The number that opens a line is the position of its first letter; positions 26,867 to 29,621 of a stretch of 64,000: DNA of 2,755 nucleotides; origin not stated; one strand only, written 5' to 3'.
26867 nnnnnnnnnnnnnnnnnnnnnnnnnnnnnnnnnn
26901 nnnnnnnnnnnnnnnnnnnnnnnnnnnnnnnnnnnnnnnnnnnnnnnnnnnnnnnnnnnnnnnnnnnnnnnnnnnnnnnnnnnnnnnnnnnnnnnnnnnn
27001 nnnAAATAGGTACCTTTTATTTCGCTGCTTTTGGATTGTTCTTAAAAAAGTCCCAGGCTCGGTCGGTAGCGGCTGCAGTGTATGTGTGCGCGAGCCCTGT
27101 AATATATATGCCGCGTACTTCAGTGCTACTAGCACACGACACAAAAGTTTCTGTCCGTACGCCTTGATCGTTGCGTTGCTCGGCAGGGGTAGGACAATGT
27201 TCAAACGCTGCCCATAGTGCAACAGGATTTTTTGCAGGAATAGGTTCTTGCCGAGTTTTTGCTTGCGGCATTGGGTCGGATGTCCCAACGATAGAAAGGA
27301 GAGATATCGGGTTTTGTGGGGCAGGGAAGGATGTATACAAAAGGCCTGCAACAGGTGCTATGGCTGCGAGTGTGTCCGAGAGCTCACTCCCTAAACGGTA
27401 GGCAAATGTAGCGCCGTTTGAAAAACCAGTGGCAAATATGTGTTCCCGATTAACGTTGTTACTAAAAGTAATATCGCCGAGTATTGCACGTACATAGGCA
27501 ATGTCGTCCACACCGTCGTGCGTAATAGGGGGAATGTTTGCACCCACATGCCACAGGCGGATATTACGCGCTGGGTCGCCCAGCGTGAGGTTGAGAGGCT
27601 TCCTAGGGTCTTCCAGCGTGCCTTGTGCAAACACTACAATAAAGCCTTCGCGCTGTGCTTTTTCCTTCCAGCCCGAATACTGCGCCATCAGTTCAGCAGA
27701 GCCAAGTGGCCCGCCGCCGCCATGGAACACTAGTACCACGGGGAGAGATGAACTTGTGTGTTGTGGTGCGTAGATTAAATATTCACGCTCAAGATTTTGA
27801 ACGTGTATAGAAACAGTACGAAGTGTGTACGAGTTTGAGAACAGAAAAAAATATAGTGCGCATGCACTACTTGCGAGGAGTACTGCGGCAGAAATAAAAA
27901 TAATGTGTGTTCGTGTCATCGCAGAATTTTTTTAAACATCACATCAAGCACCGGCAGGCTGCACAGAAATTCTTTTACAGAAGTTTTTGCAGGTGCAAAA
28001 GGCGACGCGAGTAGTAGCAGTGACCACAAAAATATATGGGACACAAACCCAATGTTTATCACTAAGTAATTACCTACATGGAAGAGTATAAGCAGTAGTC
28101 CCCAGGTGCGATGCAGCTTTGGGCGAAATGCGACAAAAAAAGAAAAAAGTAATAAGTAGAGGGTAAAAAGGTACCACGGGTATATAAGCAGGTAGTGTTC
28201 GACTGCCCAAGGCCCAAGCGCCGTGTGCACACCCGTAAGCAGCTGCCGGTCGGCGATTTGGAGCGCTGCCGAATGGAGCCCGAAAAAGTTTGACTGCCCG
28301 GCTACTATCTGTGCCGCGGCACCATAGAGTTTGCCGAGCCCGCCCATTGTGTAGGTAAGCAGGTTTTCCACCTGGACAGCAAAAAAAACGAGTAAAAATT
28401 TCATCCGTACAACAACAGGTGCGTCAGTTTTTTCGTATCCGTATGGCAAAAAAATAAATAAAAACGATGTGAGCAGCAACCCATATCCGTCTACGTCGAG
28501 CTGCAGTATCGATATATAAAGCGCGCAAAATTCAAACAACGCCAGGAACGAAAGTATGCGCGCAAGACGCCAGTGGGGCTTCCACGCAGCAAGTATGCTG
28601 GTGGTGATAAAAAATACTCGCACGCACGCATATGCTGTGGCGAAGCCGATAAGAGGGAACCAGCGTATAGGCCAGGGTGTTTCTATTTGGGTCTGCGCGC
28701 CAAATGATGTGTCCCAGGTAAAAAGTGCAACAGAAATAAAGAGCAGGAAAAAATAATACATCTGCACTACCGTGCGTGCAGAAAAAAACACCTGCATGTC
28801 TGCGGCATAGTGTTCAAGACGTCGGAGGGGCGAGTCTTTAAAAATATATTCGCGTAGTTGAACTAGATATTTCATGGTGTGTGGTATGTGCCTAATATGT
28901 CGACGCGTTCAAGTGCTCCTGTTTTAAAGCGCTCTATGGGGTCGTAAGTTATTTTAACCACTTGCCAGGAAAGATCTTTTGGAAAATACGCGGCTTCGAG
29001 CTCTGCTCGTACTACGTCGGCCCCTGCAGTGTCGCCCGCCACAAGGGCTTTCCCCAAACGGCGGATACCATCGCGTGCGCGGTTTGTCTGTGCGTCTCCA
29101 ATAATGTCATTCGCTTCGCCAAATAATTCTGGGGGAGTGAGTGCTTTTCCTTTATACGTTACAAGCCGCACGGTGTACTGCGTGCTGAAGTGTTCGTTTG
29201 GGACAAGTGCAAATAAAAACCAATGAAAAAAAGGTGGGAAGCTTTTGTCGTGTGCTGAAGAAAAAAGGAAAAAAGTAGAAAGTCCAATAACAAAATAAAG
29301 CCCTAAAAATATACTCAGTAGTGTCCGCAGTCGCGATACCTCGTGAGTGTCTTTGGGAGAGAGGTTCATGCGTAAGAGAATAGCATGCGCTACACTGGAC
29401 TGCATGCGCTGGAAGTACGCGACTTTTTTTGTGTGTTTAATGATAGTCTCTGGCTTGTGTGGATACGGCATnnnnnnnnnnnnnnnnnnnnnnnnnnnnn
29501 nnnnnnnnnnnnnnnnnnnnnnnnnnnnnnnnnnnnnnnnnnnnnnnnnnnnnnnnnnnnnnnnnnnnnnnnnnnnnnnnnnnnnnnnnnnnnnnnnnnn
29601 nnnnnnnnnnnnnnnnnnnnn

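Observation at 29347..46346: Seven-member expansion of an uncharacterised Cys/His-rich extracytoplasmic protein family in a 17-kb island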

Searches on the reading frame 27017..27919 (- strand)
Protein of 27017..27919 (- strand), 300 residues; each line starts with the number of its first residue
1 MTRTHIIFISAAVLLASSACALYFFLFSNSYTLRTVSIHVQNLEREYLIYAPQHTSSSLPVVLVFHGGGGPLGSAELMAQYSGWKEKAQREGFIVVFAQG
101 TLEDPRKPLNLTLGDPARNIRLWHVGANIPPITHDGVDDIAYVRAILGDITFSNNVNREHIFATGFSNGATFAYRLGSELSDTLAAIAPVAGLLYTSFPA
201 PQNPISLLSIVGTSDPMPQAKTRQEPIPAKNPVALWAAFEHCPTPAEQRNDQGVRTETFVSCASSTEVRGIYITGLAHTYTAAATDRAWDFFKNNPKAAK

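Call 17: search_protein_families(library=pfam, proteins=[window:27017-27919:-], max_evalue=0.001)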
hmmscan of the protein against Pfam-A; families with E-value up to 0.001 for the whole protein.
window:27017-27919:- (300 aa): 0 families

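Call 65: search_protein_families(library=pfam, proteins=[window:27017-27919:-], max_evalue=5)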
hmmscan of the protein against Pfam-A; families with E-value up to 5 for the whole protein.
window:27017-27919:- (300 aa): 4 families
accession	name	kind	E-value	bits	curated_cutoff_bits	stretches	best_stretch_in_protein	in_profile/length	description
PF20434.5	BD-FAE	-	0.0014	18.6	26.8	1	49-96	3-51/215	BD-FAE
PF02230.22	Abhydrolase_2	-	0.024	14.9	23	1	149-206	95-152/217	Phospholipase/Carboxylesterase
PF09307.15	MHC2-interact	-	0.089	13.1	26.9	1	9-52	38-80/109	CLIP, MHC2 interacting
PF00135.34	COesterase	-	0.21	10.9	27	1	49-96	90-136/515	Carboxylesterase family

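Call 88: search_protein_families(library=ncbifam, proteins=[window:27017-27919:-], max_evalue=0.01)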
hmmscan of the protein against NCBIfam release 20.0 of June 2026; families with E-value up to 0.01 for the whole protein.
window:27017-27919:- (300 aa): 2 families
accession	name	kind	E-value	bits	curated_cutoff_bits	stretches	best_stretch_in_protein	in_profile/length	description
NF050058.1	e_dPHAscl_type1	hypoth_equivalog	3.5e-30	105.4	150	2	43-198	6-143/276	extracellular catalytic domain type 1 short-chain-length polyhydroxyalkanoate depolymerase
TIGR01840.1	esterase_phb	subfamily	9.6e-08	31.8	107.85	1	48-99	2-50/213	PHB depolymerase family esterase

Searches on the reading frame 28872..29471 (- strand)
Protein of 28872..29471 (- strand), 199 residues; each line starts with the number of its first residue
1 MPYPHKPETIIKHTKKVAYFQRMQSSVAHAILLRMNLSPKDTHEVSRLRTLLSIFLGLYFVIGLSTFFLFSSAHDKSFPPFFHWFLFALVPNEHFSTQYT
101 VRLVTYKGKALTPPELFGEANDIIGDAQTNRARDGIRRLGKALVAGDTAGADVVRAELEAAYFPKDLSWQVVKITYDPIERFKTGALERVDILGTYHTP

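Call 12: search_protein_families(library=pfam, proteins=[window:28872-29471:-], max_evalue=0.01)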
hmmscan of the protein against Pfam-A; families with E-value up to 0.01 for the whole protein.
window:28872-29471:- (199 aa): 0 families

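Call 65: search_protein_families(library=pfam, proteins=[window:28872-29471:-], max_evalue=5)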
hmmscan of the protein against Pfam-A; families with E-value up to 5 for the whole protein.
window:28872-29471:- (199 aa): 0 families

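Call 88: search_protein_families(library=ncbifam, proteins=[window:28872-29471:-], max_evalue=0.01)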
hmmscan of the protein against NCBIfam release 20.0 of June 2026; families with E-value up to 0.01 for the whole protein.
window:28872-29471:- (199 aa): 0 families
